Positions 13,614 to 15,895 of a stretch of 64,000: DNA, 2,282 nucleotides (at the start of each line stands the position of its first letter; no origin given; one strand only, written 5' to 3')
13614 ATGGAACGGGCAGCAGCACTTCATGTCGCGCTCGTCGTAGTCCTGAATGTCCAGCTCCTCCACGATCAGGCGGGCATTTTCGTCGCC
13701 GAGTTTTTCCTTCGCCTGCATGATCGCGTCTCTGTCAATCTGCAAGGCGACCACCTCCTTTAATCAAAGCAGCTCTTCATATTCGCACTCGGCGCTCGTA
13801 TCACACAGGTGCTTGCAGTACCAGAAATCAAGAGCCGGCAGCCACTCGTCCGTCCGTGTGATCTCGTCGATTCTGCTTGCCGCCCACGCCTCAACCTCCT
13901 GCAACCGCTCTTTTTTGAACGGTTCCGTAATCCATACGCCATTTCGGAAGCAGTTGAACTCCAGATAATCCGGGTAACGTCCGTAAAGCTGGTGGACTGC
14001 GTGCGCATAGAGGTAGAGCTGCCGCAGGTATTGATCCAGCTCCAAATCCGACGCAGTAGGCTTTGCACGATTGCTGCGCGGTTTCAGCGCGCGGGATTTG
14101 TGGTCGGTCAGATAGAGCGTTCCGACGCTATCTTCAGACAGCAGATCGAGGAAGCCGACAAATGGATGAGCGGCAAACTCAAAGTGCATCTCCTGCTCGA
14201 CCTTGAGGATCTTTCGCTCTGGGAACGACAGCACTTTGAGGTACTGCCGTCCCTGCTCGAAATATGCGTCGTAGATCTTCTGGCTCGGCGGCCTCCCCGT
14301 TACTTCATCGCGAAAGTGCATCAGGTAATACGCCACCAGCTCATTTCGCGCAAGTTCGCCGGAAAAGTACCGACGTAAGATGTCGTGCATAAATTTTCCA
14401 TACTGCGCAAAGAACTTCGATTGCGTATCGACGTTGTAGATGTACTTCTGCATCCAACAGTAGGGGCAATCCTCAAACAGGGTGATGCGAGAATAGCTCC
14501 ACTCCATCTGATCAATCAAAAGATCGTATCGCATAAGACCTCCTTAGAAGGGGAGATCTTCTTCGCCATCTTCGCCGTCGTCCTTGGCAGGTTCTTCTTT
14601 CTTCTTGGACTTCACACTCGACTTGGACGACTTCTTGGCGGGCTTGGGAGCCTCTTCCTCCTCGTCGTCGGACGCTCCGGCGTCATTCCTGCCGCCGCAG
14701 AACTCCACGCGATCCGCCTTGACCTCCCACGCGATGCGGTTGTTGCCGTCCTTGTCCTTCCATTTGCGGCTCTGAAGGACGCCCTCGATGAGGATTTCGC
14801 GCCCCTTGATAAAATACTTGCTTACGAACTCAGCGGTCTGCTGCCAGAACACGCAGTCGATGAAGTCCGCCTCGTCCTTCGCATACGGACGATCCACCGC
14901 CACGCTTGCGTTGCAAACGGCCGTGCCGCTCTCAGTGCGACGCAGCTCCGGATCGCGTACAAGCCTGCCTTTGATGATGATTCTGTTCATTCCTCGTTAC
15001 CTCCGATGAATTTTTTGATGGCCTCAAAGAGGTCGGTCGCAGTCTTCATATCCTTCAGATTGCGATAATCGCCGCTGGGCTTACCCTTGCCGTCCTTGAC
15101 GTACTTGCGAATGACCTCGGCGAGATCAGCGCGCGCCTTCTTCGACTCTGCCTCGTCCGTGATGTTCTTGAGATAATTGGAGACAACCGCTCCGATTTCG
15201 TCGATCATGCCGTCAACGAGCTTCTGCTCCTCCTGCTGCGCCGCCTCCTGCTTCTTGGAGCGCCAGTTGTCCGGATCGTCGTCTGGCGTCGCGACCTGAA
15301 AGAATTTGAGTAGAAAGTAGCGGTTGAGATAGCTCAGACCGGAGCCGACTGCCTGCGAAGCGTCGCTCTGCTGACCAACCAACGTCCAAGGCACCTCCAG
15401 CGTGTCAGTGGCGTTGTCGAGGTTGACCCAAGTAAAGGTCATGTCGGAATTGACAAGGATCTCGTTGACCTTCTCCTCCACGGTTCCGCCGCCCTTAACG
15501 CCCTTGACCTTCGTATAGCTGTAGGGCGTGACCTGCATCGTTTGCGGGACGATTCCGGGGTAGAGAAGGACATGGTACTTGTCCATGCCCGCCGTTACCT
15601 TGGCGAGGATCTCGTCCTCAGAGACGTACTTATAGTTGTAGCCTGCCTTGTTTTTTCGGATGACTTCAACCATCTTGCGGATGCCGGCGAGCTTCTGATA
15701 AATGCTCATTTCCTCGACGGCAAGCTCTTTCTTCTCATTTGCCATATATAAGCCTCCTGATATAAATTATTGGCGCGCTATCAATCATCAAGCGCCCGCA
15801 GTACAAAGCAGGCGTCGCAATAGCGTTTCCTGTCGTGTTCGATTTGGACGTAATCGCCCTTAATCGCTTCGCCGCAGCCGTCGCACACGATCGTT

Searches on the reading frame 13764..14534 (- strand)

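Call 55: search_protein_families(library=phrogs, proteins=[window:13764-14534:-], max_evalue=0.00001)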
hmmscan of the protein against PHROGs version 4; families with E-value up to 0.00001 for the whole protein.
window:13764-14534:- (256 aa): 3 families
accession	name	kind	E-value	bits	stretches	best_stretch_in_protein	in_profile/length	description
phrog_69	-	DNA, RNA and nucleotide metabolism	2.7e-17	63.9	1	12-252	90-325/501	exonuclease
phrog_1218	-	DNA, RNA and nucleotide metabolism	1.9e-12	48.1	1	9-197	7-207/364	exonuclease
phrog_298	-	DNA, RNA and nucleotide metabolism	3.5e-06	27.6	1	42-207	105-238/293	exonuclease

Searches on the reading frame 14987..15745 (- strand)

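Call 55: search_protein_families(library=phrogs, proteins=[window:14987-15745:-], max_evalue=0.00001)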
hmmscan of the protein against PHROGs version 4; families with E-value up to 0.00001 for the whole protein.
window:14987-15745:- (252 aa): 2 families
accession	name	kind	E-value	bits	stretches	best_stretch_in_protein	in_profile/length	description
phrog_155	-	DNA, RNA and nucleotide metabolism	3.2e-29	103.5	1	9-236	62-255/308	Erf-like ssDNA annealing protein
phrog_2324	-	DNA, RNA and nucleotide metabolism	1.7e-23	84.2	1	13-190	9-156/193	Erf-like ssDNA annealing protein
